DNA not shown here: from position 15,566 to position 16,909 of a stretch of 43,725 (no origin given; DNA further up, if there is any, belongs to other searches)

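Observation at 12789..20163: Tad/Flp-type pilus cluster with a secretin but no TadA/CpaF ATPase, no second platform protein and no prepilin peptidase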

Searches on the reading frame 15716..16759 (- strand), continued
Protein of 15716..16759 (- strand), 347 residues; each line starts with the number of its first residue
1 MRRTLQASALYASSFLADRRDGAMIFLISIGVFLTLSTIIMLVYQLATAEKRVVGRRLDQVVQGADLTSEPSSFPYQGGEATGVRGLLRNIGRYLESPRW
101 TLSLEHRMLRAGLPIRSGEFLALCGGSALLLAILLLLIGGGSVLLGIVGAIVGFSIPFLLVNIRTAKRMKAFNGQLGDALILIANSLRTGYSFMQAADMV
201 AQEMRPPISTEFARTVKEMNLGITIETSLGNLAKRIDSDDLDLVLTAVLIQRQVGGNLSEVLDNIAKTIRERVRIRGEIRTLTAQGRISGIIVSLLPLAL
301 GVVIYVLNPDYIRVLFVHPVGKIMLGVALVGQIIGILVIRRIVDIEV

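Call 38: search_protein_families(library=ncbifam, proteins=[window:15716-16690:-], max_evalue=0.001)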
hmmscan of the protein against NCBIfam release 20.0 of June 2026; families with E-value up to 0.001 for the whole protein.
window:15716-16690:- (324 aa): 0 families

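Call 41: find_homologous_proteins(query=A1, max_evalue=1e-20)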
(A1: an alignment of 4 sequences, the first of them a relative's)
Query A1 (4 sequences) (307 aa, profile of the alignment): 7552 proteins with E <= 1e-20 among 8000 candidates; the best 120 are listed.
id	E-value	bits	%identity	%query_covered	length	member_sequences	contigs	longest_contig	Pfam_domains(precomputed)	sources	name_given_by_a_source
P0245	8.2e-167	572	65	99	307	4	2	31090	PF00482.29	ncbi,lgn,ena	-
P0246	8.9e-166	569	63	100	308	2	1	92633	PF00482.29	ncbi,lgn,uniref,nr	ncbi:type II secretion system F family protein [Lucifera butyrica]|uniref:type II secretion system F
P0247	1.4e-165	568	100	100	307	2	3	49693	PF00482.29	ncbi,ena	-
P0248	9.9e-162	555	61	99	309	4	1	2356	PF00482.29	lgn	-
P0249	2.6e-160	551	82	99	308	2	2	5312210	PF00482.29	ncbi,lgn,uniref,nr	ncbi:type II secretion system F family protein [Sporomusa malonica]|uniref:Tight adherence protein C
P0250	1.8e-159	548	85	100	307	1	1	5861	PF00482.29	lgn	-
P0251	1.8e-158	545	87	100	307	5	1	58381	PF00482.29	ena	-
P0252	8.4e-158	542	82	99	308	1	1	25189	PF00482.29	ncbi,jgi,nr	ncbi:MAG: Type secretion system domain protein [Sporomusa sp.]|jgi:tight adherence protein C|nr:Type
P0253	9.7e-158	542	65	99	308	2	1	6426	PF00482.29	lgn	-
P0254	1.2e-157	542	86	100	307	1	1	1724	PF00482.29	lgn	-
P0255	1.6e-156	538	64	99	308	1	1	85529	PF00482.29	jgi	-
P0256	3.0e-156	537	63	99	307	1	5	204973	PF00482.29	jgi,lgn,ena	-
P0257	3.6e-156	537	85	100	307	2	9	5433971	PF00482.29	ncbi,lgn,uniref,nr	ncbi:Bacterial type II secretion system protein F domain protein [Sporomusa ovata DSM 2662]|uniref:T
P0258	5.6e-156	536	86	100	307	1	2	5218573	PF00482.29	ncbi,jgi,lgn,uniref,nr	ncbi:type II secretion system F family protein [Sporomusa sp. KB1]|jgi:tight adherence protein C|uni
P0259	7.8e-156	536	64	99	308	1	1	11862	PF00482.29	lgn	-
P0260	2.1e-155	535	82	100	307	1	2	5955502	PF00482.29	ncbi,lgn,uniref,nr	ncbi:type II secretion system F family protein [Sporomusa acidovorans]|uniref:Type II secretion syst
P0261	3.7e-155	534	69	99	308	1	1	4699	PF00482.29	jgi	-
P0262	6.7e-155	533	85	100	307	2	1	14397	PF00482.29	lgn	-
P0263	6.8e-155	533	83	100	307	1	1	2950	PF00482.29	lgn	-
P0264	7.9e-155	533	83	100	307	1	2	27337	PF00482.29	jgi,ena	-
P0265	1.3e-154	532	80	100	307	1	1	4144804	PF00482.29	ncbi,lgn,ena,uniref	ncbi:hypothetical protein SCACP_02180 [Sporomusa carbonis]|uniref:type II secretion system F family 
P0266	1.4e-154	532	88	100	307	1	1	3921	PF00482.29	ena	-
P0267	1.5e-154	532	63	99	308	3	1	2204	PF00482.29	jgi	-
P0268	1.9e-154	531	63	99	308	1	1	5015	PF00482.29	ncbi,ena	-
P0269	2.5e-154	531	62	99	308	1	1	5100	PF00482.29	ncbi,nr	ncbi:MAG: type II secretion system F family protein [Sporomusaceae bacterium]|nr:type II secretion s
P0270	4.0e-154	530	63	99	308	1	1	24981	PF00482.29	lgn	-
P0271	1.4e-153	529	80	100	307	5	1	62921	PF00482.29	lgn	-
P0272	2.1e-153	528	63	99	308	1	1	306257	PF00482.29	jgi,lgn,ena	-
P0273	3.1e-153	527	62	99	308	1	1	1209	PF00482.29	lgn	-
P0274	1.0e-152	526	62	99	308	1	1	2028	PF00482.29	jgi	-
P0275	1.6e-152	525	80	99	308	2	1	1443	PF00482.29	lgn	-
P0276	1.9e-152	525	62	100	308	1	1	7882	PF00482.29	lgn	-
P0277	2.0e-152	525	62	99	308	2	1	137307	PF00482.29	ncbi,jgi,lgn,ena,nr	ncbi:MAG: Type secretion system domain protein [Firmicutes bacterium]|nr:Type secretion system domai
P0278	3.8e-152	524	86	100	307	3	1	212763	PF00482.29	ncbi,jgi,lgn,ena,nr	ncbi:MAG: Type secretion system domain protein [Firmicutes bacterium]|nr:Type secretion system domai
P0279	7.9e-152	523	62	99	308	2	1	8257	PF00482.29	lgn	-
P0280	8.9e-152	523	62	99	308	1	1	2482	PF00482.29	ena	-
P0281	1.2e-151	522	65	96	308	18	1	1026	PF00482.29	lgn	-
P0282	1.6e-151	522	63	99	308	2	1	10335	PF00482.29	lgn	-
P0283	3.3e-151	521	65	99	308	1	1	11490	PF00482.29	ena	-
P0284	4.0e-151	521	62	99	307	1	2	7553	PF00482.29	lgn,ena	-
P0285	5.7e-151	520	63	99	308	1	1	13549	PF00482.29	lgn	-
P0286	1.3e-150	519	80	100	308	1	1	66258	PF00482.29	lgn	-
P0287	1.7e-150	518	80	100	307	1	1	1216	PF00482.29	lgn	-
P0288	1.9e-150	518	83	100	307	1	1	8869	PF00482.29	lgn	-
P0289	1.9e-149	515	66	99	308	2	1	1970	PF00482.29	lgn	-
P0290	2.0e-149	515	64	100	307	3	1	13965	PF00482.29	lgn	-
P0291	4.0e-149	514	64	98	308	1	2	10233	PF00482.29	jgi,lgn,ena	-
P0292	4.4e-149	514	65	100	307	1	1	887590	PF00482.29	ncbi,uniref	ncbi:type II secretion system F family protein [Dendrosporobacter sp. 1207_IL3150]|uniref:type II se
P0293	3.5e-148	511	62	99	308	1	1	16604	PF00482.29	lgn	-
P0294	4.5e-148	510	60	99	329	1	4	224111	PF00482.29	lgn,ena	-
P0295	5.1e-148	510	63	99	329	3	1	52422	PF00482.29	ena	-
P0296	5.4e-148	510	64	96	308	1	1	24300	PF00482.29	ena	-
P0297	6.0e-148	510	61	100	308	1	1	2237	PF00482.29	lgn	-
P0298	6.9e-148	510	61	99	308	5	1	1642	PF00482.29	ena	-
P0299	7.6e-148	510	62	99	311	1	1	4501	PF00482.29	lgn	-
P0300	7.8e-148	510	61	99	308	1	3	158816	PF00482.29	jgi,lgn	jgi:tight adherence protein C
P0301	9.5e-148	509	64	99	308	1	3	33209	PF00482.29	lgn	-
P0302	2.1e-147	508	65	99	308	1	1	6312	PF00482.29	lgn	-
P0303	2.3e-147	508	61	98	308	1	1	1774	PF00482.29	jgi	-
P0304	5.0e-147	507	64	99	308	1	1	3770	PF00482.29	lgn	-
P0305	6.2e-147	507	62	99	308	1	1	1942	PF00482.29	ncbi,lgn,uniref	ncbi:hypothetical protein SDC9_104936 [bioreactor metagenome]|uniref:Type II secretion system protei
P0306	9.6e-147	506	64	99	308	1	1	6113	PF00482.29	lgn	-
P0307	1.8e-146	505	64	99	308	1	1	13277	PF00482.29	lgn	-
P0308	2.2e-146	505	62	100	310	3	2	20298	PF00482.29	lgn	-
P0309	5.7e-146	504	64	96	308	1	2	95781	PF00482.29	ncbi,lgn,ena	-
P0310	6.5e-146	503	62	99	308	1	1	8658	PF00482.29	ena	-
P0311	6.5e-146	503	61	99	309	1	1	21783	PF00482.29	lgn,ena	-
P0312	1.1e-145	503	62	99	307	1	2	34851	PF00482.29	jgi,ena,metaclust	metaclust:\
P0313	1.3e-145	502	66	100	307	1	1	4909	PF00482.29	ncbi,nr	ncbi:MAG: type II secretion system F family protein [Negativicutes bacterium]|nr:type II secretion s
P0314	1.6e-145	502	61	99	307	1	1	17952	PF00482.29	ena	-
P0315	2.6e-145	501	66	98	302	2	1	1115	PF00482.29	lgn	-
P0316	3.5e-145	501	62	99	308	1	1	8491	PF00482.29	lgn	-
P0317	6.4e-145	500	62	99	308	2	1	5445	PF00482.29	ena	-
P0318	6.6e-145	500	66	99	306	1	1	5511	PF00482.29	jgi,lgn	-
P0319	8.4e-145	500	64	99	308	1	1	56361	PF00482.29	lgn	-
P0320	1.1e-144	499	61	99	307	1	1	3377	PF00482.29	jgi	-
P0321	1.5e-144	499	66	97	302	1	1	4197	PF00482.29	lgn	-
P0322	1.6e-144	499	62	100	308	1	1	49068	PF00482.29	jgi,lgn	jgi:tight adherence protein C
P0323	3.1e-144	498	62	99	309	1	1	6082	PF00482.29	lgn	-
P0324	3.2e-144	498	63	99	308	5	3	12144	PF00482.29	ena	-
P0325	6.5e-144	497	61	99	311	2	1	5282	PF00482.29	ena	-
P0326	1.0e-143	496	64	100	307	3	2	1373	PF00482.29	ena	-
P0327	1.5e-143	496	60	98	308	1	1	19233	PF00482.29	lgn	-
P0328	2.8e-143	495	62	99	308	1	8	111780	PF00482.29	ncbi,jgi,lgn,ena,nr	ncbi:MAG: type II secretion system F family protein [Veillonellaceae bacterium]|jgi:tight adherence 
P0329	8.7e-143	493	64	99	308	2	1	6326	PF00482.29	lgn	-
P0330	9.3e-143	493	61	95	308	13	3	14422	PF00482.29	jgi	-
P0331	1.3e-142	493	63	100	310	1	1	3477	PF00482.29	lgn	-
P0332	2.0e-142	492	62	99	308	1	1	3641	PF00482.29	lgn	-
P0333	3.2e-142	491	63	99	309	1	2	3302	PF00482.29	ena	-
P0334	4.7e-142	491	63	100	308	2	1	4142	PF00482.29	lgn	-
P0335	8.7e-142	490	64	99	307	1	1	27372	PF00482.29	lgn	-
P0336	9.8e-142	490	67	99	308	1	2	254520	PF00482.29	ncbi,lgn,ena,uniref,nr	ncbi:type II secretion system F family protein [Sporolituus thermophilus]|uniref:Tight adherence pro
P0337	9.8e-142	490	63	99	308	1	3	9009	PF00482.29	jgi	jgi:tight adherence protein C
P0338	9.9e-142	490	61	100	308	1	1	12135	PF00482.29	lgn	-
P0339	3.1e-141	488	63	99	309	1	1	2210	PF00482.29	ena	-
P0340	7.1e-141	487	64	99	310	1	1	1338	PF00482.29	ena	-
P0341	8.3e-141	487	65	99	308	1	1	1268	PF00482.29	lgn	-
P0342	1.5e-140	486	62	100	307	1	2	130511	PF00482.29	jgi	jgi:tight adherence protein C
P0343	1.6e-140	486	62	97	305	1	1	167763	PF00482.29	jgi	jgi:tight adherence protein C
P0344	2.0e-140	485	64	93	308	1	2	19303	PF00482.29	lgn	-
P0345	2.2e-140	485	64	99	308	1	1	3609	PF00482.29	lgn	-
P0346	2.7e-140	485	63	99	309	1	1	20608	PF00482.29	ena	-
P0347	2.9e-140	485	63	99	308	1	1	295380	PF00482.29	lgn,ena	-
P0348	3.6e-140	485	61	100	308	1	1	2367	PF00482.29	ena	-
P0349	6.1e-140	484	62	99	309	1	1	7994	PF00482.29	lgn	-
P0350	6.3e-140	484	66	99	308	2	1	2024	PF00482.29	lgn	-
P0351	1.0e-139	483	64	99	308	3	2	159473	PF00482.29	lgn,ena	-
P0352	4.1e-139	481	63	99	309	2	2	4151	PF00482.29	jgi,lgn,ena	-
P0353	4.2e-139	481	63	99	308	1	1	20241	PF00482.29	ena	-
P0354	6.7e-139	480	60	99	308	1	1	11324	PF00482.29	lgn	-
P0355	7.4e-139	480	65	99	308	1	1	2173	PF00482.29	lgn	-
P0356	8.2e-139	480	62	99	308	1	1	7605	PF00482.29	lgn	-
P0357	9.1e-139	480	59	99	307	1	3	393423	PF00482.29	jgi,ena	-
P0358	9.9e-139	480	62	100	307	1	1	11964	PF00482.29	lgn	-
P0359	1.1e-138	480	65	99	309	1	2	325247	PF00482.29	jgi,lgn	jgi:tight adherence protein C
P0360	1.2e-138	480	63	99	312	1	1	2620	PF00482.29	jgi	-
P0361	2.3e-138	479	63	99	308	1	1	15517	PF00482.29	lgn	-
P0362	2.8e-138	478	63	100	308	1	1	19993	PF00482.29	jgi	jgi:tight adherence protein C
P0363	3.3e-138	478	62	99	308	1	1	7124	PF00482.29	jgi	jgi:tight adherence protein C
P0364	1.0e-137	476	61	99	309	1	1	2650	PF00482.29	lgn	-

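Call 69: find_encoding_contigs(protein=P0096, flank=10000, max_places=6)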
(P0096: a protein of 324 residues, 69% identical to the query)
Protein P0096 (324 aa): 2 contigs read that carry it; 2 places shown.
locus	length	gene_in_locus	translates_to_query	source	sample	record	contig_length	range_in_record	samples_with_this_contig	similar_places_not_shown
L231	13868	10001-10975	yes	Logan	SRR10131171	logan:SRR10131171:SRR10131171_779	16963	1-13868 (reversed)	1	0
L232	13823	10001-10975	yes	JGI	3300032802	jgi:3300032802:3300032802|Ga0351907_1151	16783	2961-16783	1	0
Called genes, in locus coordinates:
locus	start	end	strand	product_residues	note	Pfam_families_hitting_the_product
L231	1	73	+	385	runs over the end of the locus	PF00278:Orn_DAP_Arg_deC, PF01168:Ala_racemase_N, PF02784:Orn_Arg_deC_N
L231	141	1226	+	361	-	PF00294:PfkB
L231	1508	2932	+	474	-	PF03446:NAD_binding_2, PF00393:6PGD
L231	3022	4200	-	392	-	PF07690:MFS_1, PF12832:MFS_1_like, PF06779:MFS_4, PF07690:MFS_1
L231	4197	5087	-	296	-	PF00892:EamA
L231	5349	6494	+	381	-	PF01544:CorA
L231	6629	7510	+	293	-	PF16976:RcpC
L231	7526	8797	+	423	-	PF13629:T2SS-T3SS_pil_N, PF04972:BON, PF00263:Secretin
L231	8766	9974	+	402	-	PF00072:Response_reg, PF01656:CbiA, PF02374:ArsA_ATPase (weak), PF09140:MipZ (weak), PF10609:ParA, PF13614:AAA_31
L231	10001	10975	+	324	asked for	PF00482:T2SSF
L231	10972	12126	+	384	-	PF05384:DegS, PF07730:HisKA_3, PF13581:HATPase_c_2 (weak), PF02518:HATPase_c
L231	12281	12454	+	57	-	PF04964:Flp_Fap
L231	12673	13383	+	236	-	PF00149:Metallophos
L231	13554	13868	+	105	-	?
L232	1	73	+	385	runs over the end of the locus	PF00278:Orn_DAP_Arg_deC, PF01168:Ala_racemase_N, PF02784:Orn_Arg_deC_N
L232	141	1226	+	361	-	PF00294:PfkB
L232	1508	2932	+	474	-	PF03446:NAD_binding_2, PF00393:6PGD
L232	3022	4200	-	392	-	PF07690:MFS_1, PF12832:MFS_1_like, PF06779:MFS_4, PF07690:MFS_1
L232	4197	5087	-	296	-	PF00892:EamA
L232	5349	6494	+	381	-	PF01544:CorA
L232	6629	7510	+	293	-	PF16976:RcpC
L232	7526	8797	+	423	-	PF13629:T2SS-T3SS_pil_N, PF04972:BON, PF00263:Secretin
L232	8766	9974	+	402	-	PF00072:Response_reg, PF01656:CbiA, PF02374:ArsA_ATPase (weak), PF09140:MipZ (weak), PF10609:ParA, PF13614:AAA_31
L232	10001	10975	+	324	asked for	PF00482:T2SSF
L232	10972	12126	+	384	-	PF05384:DegS, PF07730:HisKA_3, PF13581:HATPase_c_2 (weak), PF02518:HATPase_c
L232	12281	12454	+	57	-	PF04964:Flp_Fap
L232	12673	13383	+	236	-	PF00149:Metallophos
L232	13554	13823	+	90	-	?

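Call 72: find_encoding_contigs(protein=P0012, flank=10000, max_places=10)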
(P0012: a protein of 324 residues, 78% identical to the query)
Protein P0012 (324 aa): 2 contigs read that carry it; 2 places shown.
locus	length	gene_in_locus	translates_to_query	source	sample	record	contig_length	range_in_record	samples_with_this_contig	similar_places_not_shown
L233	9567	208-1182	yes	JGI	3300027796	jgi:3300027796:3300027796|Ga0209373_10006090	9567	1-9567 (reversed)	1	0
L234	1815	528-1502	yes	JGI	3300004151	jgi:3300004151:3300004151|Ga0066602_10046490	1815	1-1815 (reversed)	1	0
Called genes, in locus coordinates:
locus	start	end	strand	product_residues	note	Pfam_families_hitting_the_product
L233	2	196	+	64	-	?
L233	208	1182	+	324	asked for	PF00482:T2SSF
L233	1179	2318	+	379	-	PF05384:DegS, PF07730:HisKA_3, PF02518:HATPase_c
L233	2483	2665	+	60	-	PF04964:Flp_Fap (weak)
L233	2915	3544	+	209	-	PF00149:Metallophos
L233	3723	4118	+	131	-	PF22522:DUF6998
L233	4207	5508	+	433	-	-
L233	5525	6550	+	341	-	PF01171:ATP_bind_3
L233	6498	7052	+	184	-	PF11734:TilS_C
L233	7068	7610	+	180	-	PF00156:Pribosyltran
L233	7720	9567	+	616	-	?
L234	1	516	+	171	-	?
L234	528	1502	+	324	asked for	PF00482:T2SSF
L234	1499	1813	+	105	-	?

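Call 77: search_protein_families(library=pfam, proteins=[L108:16192-16389:+, L233:4207-5508:+], max_evalue=0.01)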
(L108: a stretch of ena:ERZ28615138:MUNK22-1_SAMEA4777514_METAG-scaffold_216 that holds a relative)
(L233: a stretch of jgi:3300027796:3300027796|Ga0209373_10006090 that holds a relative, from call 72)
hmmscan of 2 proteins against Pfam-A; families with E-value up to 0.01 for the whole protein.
L108:16192-16389:+ (65 aa): 0 families

L233:4207-5508:+ (433 aa): 0 families
